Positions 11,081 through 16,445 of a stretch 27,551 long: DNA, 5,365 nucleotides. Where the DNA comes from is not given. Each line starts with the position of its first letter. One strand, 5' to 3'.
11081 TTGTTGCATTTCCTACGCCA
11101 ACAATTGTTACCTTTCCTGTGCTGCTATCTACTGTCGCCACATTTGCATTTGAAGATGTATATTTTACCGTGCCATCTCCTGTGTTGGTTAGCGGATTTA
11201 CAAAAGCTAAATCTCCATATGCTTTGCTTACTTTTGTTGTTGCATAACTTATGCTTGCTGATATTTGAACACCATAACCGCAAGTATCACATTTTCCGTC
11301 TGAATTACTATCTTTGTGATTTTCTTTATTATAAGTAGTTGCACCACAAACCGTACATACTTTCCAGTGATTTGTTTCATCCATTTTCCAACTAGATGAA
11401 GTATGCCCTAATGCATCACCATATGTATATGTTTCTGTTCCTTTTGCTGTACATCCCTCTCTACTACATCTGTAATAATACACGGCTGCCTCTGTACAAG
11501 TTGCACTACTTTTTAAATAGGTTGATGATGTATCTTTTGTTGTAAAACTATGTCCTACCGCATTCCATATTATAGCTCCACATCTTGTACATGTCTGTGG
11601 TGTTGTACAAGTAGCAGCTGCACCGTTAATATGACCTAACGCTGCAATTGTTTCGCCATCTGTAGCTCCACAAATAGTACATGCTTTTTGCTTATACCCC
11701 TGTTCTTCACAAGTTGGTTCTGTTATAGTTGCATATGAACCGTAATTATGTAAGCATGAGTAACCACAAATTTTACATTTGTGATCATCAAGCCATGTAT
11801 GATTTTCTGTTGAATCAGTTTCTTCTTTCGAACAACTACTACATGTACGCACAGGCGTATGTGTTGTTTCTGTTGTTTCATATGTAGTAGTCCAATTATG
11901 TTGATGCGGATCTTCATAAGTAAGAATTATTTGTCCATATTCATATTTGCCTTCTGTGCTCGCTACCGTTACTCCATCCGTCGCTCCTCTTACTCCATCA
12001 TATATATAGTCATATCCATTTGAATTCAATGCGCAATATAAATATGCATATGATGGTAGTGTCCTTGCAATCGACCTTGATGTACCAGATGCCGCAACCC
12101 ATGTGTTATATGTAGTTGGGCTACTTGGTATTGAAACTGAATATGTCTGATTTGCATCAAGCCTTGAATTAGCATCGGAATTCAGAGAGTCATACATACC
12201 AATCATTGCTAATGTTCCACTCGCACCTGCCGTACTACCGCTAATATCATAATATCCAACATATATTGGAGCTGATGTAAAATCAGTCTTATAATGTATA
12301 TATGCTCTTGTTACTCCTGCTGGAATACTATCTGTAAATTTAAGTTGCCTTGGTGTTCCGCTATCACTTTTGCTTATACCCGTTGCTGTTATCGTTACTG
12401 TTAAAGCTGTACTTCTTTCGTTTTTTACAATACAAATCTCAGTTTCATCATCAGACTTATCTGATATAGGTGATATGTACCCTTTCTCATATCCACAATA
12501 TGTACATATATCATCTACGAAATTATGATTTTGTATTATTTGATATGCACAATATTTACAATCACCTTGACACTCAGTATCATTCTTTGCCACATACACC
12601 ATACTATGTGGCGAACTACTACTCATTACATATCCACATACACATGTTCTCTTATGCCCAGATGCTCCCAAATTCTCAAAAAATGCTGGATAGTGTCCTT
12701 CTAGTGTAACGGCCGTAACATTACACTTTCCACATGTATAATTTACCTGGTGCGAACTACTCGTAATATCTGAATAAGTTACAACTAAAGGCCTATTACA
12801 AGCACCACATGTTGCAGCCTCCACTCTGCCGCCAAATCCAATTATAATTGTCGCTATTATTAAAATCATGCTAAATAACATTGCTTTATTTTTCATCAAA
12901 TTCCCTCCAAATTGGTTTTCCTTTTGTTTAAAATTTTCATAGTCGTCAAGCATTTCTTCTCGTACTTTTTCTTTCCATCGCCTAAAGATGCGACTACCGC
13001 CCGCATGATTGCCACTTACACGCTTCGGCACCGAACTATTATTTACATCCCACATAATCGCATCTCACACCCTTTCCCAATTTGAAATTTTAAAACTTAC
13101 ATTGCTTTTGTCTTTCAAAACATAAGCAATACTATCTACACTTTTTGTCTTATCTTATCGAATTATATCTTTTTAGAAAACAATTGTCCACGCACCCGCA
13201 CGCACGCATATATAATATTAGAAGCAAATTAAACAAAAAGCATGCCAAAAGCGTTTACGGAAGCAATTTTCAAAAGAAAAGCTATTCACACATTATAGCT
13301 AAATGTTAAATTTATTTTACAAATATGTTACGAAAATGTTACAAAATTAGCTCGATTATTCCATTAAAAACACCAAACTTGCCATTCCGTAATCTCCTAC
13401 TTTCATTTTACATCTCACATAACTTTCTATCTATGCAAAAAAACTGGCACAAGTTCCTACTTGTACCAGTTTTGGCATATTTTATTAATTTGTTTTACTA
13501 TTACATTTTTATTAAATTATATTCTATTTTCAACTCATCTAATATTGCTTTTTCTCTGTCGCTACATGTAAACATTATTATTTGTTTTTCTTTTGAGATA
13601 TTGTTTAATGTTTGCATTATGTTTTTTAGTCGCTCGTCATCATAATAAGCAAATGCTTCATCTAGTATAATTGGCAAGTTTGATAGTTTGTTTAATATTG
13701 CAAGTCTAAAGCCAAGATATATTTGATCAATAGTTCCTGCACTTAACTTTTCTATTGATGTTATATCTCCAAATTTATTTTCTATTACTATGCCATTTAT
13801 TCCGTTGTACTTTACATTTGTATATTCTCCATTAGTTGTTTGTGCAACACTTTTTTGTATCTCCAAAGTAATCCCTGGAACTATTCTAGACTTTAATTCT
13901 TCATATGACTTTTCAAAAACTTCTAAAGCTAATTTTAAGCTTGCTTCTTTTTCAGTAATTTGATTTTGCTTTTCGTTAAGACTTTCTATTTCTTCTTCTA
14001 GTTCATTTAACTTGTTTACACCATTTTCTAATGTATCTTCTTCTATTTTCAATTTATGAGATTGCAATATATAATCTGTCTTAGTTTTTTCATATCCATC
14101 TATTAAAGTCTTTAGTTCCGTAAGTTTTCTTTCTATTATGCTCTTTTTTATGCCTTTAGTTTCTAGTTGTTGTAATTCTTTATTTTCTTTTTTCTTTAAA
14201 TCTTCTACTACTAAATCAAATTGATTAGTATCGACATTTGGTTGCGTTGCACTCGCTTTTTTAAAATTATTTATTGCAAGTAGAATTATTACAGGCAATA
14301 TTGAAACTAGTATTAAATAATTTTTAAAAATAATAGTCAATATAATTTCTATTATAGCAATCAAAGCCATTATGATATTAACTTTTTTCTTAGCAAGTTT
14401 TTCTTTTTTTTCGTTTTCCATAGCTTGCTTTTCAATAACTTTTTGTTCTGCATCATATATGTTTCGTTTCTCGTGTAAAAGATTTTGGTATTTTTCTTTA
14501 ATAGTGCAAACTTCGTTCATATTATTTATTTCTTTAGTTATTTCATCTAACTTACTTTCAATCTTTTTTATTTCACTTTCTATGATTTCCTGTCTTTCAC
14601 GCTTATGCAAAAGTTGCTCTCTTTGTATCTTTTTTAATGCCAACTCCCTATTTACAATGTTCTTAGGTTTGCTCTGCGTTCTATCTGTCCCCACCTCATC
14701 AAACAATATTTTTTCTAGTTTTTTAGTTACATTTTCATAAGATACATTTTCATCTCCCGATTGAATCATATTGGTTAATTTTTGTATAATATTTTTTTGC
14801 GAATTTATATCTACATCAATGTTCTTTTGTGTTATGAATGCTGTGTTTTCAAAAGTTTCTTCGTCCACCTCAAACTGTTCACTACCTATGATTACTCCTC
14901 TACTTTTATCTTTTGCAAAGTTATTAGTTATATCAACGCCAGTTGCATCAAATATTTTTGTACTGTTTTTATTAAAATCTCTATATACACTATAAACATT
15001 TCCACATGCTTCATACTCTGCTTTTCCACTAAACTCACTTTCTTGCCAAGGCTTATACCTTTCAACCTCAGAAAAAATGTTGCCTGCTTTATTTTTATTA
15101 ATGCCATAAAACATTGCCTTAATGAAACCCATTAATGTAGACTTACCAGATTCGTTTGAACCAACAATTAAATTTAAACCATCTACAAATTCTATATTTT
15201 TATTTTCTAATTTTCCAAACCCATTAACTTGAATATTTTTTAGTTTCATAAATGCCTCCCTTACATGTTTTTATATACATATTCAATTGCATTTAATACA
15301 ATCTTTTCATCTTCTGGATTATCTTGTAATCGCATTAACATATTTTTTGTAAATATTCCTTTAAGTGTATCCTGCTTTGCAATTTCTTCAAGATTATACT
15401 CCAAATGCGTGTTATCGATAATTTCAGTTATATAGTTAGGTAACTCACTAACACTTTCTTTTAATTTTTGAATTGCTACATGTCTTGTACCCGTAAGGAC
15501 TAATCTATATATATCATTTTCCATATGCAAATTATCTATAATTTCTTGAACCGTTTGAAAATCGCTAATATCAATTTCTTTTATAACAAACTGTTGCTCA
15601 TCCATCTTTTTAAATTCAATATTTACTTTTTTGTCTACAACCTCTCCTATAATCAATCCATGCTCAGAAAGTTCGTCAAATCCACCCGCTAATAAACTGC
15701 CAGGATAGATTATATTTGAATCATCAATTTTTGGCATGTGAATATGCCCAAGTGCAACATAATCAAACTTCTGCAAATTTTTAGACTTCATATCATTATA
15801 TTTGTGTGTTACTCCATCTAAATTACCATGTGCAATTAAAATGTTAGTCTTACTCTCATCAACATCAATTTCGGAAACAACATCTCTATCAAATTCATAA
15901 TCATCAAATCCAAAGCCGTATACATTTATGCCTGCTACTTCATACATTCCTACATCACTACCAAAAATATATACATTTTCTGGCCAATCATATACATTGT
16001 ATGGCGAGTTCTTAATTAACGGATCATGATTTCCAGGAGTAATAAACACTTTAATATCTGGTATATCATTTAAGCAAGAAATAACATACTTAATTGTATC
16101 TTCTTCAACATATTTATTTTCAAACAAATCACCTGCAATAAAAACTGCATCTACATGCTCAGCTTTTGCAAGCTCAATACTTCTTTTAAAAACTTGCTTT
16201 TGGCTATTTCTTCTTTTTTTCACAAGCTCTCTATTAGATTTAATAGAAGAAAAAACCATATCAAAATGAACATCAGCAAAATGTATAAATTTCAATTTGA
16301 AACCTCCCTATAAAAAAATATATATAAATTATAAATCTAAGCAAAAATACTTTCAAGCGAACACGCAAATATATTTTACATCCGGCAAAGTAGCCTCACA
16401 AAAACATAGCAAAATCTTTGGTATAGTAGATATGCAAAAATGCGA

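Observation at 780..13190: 12-kb operon: two paralogous giant Cys-rich secreted proteins bracketing a pilin-like protein, with no recognisable cell-wall anchor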

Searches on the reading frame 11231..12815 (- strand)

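Call 71: search_protein_families(library=pfam, proteins=[window:11231-12815:-], max_evalue=10)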
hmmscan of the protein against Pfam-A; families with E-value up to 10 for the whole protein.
window:11231-12815:- (528 aa): 1 family
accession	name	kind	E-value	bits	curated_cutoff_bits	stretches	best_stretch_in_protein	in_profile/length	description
PF05191.20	ADK_lid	-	0.02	15.2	26.6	1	486-513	3-28/36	Adenylate kinase, active site lid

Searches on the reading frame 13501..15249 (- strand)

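Call 7: search_protein_families(library=pfam, proteins=[window:13501-15249:-], max_evalue=0.01)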
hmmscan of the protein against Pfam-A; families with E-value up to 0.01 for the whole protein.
window:13501-15249:- (582 aa): 5 families
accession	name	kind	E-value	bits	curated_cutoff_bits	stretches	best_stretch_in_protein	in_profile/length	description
PF13476.12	AAA_23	-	5.6e-14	53.7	27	1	6-241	2-200/201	AAA domain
PF13514.12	AAA_27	-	2.5e-10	40.8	22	1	1-57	1-60/206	AAA domain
PF13175.12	AAA_15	-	6.1e-08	33.1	32.1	1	1-285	1-230/374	AAA ATPase domain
PF13555.12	AAA_29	-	6.5e-05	23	27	1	3-51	1-50/61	P-loop containing region of AAA domain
PF02463.25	SMC_N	-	0.00085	19.2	40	1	3-43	2-44/220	RecF/RecN/SMC N terminal domain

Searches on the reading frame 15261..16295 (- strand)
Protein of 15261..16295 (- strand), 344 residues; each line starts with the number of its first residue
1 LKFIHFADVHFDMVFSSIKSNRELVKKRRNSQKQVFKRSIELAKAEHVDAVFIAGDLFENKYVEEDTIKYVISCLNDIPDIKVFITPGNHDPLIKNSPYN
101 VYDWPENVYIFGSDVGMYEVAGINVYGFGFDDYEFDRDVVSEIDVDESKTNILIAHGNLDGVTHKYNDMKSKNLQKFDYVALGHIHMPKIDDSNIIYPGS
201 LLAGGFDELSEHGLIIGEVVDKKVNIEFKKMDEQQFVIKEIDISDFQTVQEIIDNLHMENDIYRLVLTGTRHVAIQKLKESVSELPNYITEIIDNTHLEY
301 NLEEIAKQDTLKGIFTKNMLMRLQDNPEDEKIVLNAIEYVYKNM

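Call 7: search_protein_families(library=pfam, proteins=[window:15261-16295:-], max_evalue=0.01)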
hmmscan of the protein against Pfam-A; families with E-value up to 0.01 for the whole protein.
window:15261-16295:- (344 aa): 2 families
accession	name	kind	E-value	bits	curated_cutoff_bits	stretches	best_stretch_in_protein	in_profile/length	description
PF00149.33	Metallophos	-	1.7e-15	58.4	21.5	1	1-188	1-191/191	Calcineurin-like phosphoesterase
PF12850.12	Metallophos_2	-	1.3e-10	42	27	1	1-203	1-137/154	Calcineurin-like phosphoesterase superfamily domain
